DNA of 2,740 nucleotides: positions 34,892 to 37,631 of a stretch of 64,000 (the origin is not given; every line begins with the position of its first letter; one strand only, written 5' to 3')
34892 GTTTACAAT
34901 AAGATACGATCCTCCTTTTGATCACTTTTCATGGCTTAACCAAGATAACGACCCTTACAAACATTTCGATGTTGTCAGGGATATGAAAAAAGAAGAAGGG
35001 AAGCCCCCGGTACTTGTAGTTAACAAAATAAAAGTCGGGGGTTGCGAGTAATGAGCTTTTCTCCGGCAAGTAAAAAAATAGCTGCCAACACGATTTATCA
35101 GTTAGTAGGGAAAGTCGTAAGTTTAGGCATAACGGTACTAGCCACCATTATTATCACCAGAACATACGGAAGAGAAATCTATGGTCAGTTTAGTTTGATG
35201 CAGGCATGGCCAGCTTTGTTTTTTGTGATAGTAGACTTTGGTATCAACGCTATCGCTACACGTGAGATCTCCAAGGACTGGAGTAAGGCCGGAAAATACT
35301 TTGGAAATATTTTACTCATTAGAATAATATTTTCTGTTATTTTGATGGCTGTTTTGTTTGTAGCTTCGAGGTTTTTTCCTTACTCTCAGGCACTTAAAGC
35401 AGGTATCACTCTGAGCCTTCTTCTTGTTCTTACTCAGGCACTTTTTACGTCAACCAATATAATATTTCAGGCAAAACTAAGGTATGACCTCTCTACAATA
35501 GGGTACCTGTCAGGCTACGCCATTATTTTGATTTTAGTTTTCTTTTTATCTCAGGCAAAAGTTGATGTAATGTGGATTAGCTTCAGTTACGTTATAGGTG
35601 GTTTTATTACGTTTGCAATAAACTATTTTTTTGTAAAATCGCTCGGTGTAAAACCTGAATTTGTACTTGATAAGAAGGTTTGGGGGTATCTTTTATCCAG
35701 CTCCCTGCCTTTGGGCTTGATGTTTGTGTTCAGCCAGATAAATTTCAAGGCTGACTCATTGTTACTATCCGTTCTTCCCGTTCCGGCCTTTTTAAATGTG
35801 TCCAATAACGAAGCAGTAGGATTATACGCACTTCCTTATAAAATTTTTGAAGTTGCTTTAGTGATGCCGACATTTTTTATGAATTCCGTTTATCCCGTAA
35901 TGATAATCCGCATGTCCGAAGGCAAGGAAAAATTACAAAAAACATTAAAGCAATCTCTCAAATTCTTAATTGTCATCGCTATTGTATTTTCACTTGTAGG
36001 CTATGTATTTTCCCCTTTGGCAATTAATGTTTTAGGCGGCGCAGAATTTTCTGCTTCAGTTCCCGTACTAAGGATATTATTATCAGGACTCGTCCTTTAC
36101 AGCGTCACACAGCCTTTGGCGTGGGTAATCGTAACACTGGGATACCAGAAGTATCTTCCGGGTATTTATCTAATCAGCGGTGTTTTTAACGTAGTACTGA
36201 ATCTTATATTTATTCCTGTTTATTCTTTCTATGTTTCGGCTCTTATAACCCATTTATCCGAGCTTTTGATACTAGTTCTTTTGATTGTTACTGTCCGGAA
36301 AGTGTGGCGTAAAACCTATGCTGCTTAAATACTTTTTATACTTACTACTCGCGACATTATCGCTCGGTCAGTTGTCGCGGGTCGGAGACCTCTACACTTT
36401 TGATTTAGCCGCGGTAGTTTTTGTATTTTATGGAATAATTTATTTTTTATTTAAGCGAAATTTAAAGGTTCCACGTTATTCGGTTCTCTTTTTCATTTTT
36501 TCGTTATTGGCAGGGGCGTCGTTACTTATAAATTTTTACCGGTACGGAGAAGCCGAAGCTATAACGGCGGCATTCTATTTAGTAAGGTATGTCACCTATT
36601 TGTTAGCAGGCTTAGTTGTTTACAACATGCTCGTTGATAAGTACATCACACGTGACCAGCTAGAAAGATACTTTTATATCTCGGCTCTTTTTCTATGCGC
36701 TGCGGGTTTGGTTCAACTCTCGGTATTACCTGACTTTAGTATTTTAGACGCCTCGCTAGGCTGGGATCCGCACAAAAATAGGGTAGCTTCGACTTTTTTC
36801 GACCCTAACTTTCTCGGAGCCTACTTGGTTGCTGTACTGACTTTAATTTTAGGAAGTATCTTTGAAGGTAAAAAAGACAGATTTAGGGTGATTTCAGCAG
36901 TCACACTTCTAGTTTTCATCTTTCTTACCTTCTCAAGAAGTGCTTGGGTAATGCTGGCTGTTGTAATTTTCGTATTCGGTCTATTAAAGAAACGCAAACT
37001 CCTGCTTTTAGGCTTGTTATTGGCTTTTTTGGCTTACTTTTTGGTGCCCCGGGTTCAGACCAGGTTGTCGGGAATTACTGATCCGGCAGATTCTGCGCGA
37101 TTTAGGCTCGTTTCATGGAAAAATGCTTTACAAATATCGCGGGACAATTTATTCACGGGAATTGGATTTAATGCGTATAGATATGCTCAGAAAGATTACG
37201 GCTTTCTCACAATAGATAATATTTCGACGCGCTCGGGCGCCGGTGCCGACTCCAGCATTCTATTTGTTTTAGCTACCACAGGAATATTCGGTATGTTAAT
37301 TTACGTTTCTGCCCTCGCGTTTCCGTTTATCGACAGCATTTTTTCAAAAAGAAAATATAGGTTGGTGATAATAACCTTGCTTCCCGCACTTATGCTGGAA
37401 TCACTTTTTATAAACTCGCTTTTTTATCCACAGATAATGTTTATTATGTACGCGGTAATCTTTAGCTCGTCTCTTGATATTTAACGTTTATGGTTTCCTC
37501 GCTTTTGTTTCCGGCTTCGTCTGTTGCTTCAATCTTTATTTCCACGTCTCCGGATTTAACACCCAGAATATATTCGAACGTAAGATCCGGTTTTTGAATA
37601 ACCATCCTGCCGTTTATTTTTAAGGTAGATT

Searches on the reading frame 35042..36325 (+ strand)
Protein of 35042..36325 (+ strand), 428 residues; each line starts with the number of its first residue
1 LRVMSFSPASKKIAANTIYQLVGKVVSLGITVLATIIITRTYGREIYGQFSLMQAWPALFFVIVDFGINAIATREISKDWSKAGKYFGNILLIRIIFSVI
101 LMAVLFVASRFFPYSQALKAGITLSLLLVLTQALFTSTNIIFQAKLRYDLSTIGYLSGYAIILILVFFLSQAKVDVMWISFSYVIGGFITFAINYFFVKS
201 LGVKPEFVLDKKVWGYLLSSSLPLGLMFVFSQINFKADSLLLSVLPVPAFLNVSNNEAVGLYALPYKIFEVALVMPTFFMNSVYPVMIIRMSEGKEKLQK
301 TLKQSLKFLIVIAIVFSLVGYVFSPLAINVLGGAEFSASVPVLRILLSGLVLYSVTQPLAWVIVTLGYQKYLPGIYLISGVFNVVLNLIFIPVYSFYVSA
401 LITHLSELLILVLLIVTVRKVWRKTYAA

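Call 108: search_protein_families(library=pfam, proteins=[window:35042-36325:+], max_evalue=0.00001)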
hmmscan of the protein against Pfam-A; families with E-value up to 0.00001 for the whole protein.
window:35042-36325:+ (428 aa): 4 families
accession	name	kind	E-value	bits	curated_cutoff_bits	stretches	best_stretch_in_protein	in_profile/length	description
PF01943.22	Polysacc_synt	-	4.4e-18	66.1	28.2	1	14-287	2-270/274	Polysaccharide biosynthesis protein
PF03023.19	MurJ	-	4.4e-06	26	27.4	1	92-424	72-405/451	Lipid II flippase MurJ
PF13440.11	Polysacc_synt_3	-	6.9e-06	26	23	1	43-341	7-293/293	Polysaccharide biosynthesis protein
PF01554.23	MatE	-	7.1e-06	26.2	24.9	1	257-389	26-161/161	MatE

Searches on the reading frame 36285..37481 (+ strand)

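Call 108: search_protein_families(library=pfam, proteins=[window:36285-37481:+], max_evalue=0.00001)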
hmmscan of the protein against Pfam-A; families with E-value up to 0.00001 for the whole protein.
window:36285-37481:+ (399 aa): 1 family
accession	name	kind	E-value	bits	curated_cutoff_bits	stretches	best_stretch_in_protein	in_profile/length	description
PF04932.20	Wzy_C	-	1.6e-18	67.4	31.7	1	204-341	2-149/149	O-Antigen ligase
